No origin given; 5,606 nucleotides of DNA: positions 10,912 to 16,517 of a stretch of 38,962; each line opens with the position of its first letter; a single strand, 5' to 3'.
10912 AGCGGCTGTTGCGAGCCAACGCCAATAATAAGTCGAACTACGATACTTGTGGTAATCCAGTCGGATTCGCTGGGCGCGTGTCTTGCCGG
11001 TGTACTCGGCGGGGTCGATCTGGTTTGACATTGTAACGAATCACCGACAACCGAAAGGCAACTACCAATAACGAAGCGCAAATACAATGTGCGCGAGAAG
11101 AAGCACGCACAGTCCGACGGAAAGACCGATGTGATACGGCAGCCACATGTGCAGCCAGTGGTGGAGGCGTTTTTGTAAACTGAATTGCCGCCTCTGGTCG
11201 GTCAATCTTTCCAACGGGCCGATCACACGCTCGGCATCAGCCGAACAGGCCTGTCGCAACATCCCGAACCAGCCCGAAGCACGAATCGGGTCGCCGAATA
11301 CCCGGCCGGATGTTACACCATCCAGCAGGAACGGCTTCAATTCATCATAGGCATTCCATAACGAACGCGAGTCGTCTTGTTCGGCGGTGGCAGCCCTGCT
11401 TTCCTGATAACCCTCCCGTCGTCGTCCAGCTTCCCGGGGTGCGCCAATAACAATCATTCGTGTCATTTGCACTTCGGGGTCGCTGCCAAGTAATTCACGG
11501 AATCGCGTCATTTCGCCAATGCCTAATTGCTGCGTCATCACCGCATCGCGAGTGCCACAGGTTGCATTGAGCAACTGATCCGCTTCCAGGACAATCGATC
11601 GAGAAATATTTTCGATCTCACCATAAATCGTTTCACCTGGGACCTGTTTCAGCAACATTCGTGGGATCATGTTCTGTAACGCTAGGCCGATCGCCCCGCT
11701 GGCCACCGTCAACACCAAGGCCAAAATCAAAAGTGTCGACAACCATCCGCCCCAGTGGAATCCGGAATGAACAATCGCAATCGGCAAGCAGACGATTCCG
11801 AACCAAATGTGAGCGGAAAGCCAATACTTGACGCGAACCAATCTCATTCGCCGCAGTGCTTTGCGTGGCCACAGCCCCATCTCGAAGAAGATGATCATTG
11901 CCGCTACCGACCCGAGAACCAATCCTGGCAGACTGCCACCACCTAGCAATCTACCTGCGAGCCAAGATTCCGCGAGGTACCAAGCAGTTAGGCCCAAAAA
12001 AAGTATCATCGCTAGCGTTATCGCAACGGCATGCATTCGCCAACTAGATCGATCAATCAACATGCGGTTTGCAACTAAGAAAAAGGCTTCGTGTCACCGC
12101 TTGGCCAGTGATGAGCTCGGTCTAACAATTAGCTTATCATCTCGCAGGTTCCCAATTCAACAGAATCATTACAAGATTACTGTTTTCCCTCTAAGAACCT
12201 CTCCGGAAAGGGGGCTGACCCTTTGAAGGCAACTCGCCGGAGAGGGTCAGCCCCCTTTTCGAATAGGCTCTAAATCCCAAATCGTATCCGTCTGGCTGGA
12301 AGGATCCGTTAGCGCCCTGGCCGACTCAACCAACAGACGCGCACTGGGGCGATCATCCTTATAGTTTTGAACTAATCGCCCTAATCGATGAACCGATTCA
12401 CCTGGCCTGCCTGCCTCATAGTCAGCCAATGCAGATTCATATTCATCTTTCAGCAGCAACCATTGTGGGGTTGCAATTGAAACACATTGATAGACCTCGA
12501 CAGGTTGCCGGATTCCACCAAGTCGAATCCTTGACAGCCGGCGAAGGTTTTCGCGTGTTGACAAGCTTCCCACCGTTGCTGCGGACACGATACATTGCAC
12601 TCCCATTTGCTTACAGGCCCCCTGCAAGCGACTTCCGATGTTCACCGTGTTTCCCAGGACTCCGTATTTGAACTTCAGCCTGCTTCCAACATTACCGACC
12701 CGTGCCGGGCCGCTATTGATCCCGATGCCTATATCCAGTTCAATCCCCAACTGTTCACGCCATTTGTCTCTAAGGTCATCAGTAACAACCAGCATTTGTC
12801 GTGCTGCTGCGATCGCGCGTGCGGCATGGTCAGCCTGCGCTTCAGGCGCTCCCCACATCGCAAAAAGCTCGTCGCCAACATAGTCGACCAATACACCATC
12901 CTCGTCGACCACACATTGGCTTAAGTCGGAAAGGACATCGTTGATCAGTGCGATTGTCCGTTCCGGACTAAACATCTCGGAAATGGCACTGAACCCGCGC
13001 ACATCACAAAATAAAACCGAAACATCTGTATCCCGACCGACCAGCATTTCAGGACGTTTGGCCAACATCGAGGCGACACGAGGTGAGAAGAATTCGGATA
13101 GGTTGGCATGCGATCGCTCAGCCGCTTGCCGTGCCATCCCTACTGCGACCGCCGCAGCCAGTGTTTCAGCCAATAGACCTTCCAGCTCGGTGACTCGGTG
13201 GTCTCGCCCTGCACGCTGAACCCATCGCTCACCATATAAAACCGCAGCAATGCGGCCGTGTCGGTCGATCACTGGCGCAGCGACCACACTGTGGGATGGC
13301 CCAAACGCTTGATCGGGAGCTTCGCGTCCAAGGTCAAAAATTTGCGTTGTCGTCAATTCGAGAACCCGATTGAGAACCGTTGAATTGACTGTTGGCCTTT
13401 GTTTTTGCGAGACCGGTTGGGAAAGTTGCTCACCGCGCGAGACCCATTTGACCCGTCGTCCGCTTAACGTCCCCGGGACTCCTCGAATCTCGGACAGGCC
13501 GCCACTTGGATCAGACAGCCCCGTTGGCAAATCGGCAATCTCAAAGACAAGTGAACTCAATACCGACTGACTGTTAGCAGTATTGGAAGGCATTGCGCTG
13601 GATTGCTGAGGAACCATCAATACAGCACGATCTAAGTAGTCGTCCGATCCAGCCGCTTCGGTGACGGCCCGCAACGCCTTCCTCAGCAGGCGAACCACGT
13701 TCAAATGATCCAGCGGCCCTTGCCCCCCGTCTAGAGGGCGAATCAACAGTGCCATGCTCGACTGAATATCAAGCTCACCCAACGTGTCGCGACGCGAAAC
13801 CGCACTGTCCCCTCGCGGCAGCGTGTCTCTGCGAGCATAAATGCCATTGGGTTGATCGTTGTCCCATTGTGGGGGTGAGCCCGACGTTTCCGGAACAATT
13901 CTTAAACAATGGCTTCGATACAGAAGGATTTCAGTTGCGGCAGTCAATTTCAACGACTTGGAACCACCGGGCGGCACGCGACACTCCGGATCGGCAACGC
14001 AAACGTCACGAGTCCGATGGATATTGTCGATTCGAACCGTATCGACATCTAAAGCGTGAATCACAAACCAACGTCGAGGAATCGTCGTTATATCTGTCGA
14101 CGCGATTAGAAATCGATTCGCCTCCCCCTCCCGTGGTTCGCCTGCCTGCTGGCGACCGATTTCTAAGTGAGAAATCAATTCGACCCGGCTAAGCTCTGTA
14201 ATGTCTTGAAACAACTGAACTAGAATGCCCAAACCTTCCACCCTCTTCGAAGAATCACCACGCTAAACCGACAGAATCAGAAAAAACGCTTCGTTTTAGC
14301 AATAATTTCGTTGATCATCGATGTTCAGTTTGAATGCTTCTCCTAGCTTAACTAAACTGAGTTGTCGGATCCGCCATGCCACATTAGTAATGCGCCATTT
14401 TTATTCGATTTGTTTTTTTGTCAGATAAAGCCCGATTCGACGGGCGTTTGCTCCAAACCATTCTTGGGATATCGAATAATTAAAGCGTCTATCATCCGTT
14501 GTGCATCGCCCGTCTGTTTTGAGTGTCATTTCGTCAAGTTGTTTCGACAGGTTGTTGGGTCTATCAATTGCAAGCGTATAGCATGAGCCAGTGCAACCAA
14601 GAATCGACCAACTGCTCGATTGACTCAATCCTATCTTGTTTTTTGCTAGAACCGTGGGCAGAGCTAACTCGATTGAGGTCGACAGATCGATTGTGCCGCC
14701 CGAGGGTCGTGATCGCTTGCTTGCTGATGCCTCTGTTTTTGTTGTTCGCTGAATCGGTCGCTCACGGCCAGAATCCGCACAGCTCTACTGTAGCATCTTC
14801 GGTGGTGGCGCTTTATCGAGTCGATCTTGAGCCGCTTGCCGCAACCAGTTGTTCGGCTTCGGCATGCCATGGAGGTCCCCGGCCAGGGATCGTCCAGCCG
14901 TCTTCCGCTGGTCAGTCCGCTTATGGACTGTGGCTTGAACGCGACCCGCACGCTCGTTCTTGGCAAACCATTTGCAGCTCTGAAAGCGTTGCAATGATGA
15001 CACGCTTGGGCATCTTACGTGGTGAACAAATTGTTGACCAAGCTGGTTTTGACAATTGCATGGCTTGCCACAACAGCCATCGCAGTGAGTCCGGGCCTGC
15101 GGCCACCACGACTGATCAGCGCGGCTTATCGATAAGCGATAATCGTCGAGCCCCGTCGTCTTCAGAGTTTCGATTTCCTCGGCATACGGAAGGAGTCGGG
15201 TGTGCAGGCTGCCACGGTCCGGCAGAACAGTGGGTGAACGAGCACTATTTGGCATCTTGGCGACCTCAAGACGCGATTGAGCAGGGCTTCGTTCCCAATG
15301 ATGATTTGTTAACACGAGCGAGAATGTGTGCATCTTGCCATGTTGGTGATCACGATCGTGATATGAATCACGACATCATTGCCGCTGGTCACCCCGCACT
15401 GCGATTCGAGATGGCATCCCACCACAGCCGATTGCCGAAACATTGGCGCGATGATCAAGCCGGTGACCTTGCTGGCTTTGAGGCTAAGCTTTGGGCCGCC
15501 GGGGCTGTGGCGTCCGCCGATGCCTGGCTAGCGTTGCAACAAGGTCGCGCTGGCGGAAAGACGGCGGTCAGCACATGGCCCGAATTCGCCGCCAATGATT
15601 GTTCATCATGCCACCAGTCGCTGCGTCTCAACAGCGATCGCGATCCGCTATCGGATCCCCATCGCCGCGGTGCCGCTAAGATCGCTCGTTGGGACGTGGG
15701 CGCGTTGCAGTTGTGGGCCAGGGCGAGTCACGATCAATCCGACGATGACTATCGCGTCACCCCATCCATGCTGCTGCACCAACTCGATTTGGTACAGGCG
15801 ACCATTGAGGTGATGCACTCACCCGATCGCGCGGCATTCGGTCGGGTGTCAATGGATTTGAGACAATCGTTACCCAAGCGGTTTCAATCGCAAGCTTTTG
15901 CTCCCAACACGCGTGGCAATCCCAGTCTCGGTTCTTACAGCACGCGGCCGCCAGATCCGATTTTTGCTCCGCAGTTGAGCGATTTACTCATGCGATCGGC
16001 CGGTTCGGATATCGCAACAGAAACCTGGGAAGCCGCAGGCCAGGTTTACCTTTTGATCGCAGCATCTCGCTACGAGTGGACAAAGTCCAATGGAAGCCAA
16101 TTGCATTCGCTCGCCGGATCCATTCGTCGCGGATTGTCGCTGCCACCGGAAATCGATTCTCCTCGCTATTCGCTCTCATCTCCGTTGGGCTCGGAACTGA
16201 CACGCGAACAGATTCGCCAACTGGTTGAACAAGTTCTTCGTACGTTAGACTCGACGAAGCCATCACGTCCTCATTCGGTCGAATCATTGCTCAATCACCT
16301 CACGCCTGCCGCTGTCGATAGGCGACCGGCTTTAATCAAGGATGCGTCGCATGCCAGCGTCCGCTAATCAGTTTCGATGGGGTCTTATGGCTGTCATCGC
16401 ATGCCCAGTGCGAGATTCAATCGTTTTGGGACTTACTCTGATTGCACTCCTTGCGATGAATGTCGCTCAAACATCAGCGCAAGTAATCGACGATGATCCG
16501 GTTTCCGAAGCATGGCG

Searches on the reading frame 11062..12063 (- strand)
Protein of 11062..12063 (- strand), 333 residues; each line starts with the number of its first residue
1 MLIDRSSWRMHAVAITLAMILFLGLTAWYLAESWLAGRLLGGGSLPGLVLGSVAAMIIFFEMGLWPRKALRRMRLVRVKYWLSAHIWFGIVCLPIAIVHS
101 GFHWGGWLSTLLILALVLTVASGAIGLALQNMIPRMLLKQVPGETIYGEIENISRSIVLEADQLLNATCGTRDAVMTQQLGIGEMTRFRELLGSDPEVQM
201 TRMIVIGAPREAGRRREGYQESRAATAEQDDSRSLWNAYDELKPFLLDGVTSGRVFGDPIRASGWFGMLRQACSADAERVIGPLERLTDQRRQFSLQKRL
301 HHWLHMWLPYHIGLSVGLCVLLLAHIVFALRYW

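Call 3: search_protein_families(library=pfam, proteins=[window:11062-12063:-], max_evalue=0.01)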
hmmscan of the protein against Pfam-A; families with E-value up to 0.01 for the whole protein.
window:11062-12063:- (333 aa): 0 families

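Call 11: search_protein_families(library=pfam, proteins=[window:11062-12063:-], max_evalue=1)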
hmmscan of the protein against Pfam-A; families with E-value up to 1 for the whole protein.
window:11062-12063:- (333 aa): 2 families
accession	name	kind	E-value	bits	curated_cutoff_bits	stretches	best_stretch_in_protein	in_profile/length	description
PF14358.11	DUF4405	-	0.035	15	26.7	1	78-104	40-66/66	Domain of unknown function (DUF4405)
PF04238.17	DUF420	-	0.29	11.9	30.5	0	2-39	22-59/130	Protein of unknown function (DUF420)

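Call 37: search_protein_families(library=ncbifam, proteins=[window:11062-12063:-], max_evalue=0.01)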
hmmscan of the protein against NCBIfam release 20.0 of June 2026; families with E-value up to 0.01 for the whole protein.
window:11062-12063:- (333 aa): 0 families

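Call 70: search_solved_structures(query=A2, max_evalue=10)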
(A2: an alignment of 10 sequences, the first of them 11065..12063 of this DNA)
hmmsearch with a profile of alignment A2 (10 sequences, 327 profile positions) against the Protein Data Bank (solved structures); distinct sequences matched with E-value up to 10: 13.
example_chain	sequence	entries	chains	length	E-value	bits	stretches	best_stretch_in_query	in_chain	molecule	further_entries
9jc1_A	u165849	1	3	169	0.31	13.4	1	139-219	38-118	ATP synthase subunit b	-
6n2y_b2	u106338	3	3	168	0.33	13.3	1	139-219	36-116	ATP synthase subunit b | Bacillus PS3 ATP synthase subunit b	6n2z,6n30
5oqp_A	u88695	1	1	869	0.33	13.3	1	217-303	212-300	Condensin complex subunit 3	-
5oqn_A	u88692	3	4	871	0.36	13.2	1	217-303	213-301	Condensin complex subunit 3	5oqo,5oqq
6n2d_b2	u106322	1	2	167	0.37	13.2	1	139-231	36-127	ATP synthase subunit b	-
9jc1_B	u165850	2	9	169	0.38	13.1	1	139-231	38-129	ATP synthase subunit b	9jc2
6n2y_b1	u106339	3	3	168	0.42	13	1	139-231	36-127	ATP synthase subunit b | Bacillus PS3 ATP synthase subunit b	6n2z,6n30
12du_R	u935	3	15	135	0.69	12.3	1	209-310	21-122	Flagellar basal body rod protein FlgB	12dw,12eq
6yvd_A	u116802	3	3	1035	0.76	12.1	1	217-303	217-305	Condensin complex subunit 3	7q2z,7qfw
7jrq_A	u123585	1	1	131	1.5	11.2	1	250-299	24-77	MPP1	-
6h9l_A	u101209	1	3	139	2.6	10.4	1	186-285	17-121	Uncharacterized protein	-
8exh_A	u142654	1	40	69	6.9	9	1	37-62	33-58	Protein virB2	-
30ff_DG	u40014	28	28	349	9.8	8.5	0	175-251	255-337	Transcription initiation factor TFIID subunit 7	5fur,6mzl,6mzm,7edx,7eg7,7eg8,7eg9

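Call 71: search_protein_families(library=pfam, alignment_id=A2, max_evalue=1)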
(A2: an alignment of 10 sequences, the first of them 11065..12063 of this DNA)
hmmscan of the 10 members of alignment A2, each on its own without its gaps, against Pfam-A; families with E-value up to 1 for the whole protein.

A. member 1, window:11065-12063:- (333 aa): 2 families
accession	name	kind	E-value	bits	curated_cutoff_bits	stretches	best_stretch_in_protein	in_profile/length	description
PF14358.11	DUF4405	-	0.035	15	26.7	1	78-104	40-66/66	Domain of unknown function (DUF4405)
PF04238.17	DUF420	-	0.29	11.9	30.5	0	2-39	22-59/130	Protein of unknown function (DUF420)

B. families by the number of members that match (of 10 scanned): 7 families
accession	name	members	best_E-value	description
PF14358.11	DUF4405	8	0.00071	Domain of unknown function (DUF4405)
PF01292.26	Ni_hydr_CYTB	5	0.0039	Prokaryotic cytochrome b561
PF04238.17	DUF420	2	0.17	Protein of unknown function (DUF420)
PF01794.25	Ferric_reduct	1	3.4e-06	Ferric reductase like transmembrane component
PF10726.14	DUF2518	1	0.12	Protein of function (DUF2518)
PF14075.11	UBN_AB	1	0.26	Ubinuclein conserved middle domain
PF19865.4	DUF6338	1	0.5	Family of unknown function (DUF6338)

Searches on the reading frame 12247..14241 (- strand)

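Call 11: search_protein_families(library=pfam, proteins=[window:12247-14241:-], max_evalue=1)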
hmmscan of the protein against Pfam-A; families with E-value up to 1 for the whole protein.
window:12247-14241:- (664 aa): 3 families
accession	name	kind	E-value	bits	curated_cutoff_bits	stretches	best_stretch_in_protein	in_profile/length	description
PF00211.25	Guanylate_cyc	-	4.4e-20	72.5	21.9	1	405-585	7-180/183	Adenylate and Guanylate cyclase catalytic domain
PF00990.26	GGDEF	-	0.0035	17.6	23.8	1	404-508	30-131/161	Diguanylate cyclase, GGDEF domain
PF05165.17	GCH_III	-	0.045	13.5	21.3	1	402-514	123-220/246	GTP cyclohydrolase III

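Call 37: search_protein_families(library=ncbifam, proteins=[window:12247-14241:-], max_evalue=0.01)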
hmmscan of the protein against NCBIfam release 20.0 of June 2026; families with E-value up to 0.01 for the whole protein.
window:12247-14241:- (664 aa): 0 families

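Call 63: search_protein_families(library=padloc, proteins=[window:12247-14241:-], max_evalue=0.001)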
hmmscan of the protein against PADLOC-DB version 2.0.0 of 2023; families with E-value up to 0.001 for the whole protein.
window:12247-14241:- (664 aa): 9 families
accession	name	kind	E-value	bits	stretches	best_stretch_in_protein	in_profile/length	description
PDLC00734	PycC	-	7.8e-16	56.1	1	405-539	188-320/374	Pycsar cyclase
PDLC02367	PycC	-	8.1e-12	43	1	403-562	40-194/226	-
PDLC00765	PycC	-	5.3e-09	33.7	1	403-548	254-402/477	Pycsar cyclase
PDLC00766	PycC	-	1.3e-06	26.1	1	404-545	41-182/232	Pycsar cyclase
PDLC02366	PycC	-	1.4e-06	25.5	1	426-555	71-198/486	-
PDLC00762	PycC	-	1.1e-05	22.5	1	426-550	73-198/508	Pycsar cyclase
PDLC02369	PycC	-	1.5e-05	22.7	1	403-543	43-176/248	-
PDLC02370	PycC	-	4.6e-05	20.9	1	410-512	85-189/340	-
PDLC00764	PycC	-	0.00036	17.6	1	408-508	96-200/449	Pycsar cyclase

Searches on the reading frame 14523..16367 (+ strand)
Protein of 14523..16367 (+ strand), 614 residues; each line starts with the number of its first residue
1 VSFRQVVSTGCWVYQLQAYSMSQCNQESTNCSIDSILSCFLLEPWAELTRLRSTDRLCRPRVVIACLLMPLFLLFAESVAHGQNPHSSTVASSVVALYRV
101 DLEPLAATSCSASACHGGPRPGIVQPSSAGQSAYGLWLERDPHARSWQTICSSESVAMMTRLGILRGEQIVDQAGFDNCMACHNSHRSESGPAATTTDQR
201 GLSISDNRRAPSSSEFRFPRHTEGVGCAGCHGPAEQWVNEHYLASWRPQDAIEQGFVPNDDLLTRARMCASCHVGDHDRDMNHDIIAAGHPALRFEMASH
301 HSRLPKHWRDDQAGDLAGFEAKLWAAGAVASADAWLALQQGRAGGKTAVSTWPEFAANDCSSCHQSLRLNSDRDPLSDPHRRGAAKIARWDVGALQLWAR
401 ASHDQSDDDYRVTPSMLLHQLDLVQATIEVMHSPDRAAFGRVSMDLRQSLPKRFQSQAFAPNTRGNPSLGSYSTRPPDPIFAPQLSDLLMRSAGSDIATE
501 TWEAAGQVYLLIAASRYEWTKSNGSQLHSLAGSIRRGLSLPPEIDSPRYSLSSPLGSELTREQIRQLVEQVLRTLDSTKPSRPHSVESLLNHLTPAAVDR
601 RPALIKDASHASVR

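Call 11: search_protein_families(library=pfam, proteins=[window:14523-16367:+], max_evalue=1)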
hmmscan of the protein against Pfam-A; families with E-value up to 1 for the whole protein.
window:14523-16367:+ (614 aa): 8 families
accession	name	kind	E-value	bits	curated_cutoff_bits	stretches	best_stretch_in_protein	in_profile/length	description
PF14522.11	Cytochrome_C7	-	3.9e-06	27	24.8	1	216-279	3-54/67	Cytochrome c7 and related cytochrome c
PF00034.26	Cytochrom_C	-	1.3e-05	26.8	21.3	0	167-198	4-34/90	Cytochrome c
PF13442.11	Cytochrome_CBB3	-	0.00012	22.7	27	0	166-195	5-28/68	Cytochrome C oxidase, cbb3-type, subunit III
PF22113.1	Mtrc-MtrF_II-IV_dom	-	0.0013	18.7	30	1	173-283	25-137/176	Outer membrane cytochrome MtrC/MtrF-like, domains II/IV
PF09699.15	Paired_CXXCH_1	-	0.0017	18.4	20.6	1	177-193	7-22/41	Doubled CXXCH motif (Paired_CXXCH_1)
PF13435.11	Cytochrome_C554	-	0.019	16.3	20.8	0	133-192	9-64/84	Cytochrome c554 and c-prime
PF02085.21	Cytochrom_CIII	-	0.57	11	22.9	0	357-383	30-56/101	Class III cytochrome C family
PF14537.11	Cytochrom_c3_2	-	0.7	10.8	25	0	178-276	8-67/79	Cytochrome c3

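Call 37: search_protein_families(library=ncbifam, proteins=[window:14523-16367:+], max_evalue=0.01)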
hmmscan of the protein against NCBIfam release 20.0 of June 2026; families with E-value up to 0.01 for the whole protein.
window:14523-16367:+ (614 aa): 3 families
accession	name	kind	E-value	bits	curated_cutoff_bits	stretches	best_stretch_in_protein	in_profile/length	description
TIGR03508.1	decahem_SO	subfamily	0.0043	16.6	192.2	0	221-278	31-82/258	DmsE family decaheme c-type cytochrome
NF041198.1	UshA_like_PCGU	equivalog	0.0048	15.5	275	1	178-282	444-517/519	UshA-like (seleno)protein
TIGR01904.2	GSu_C4xC__C2xCH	domain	0.0069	16.1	27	0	342-368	34-60/73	CxxxxCH/CxxCH domain c-type cytochrome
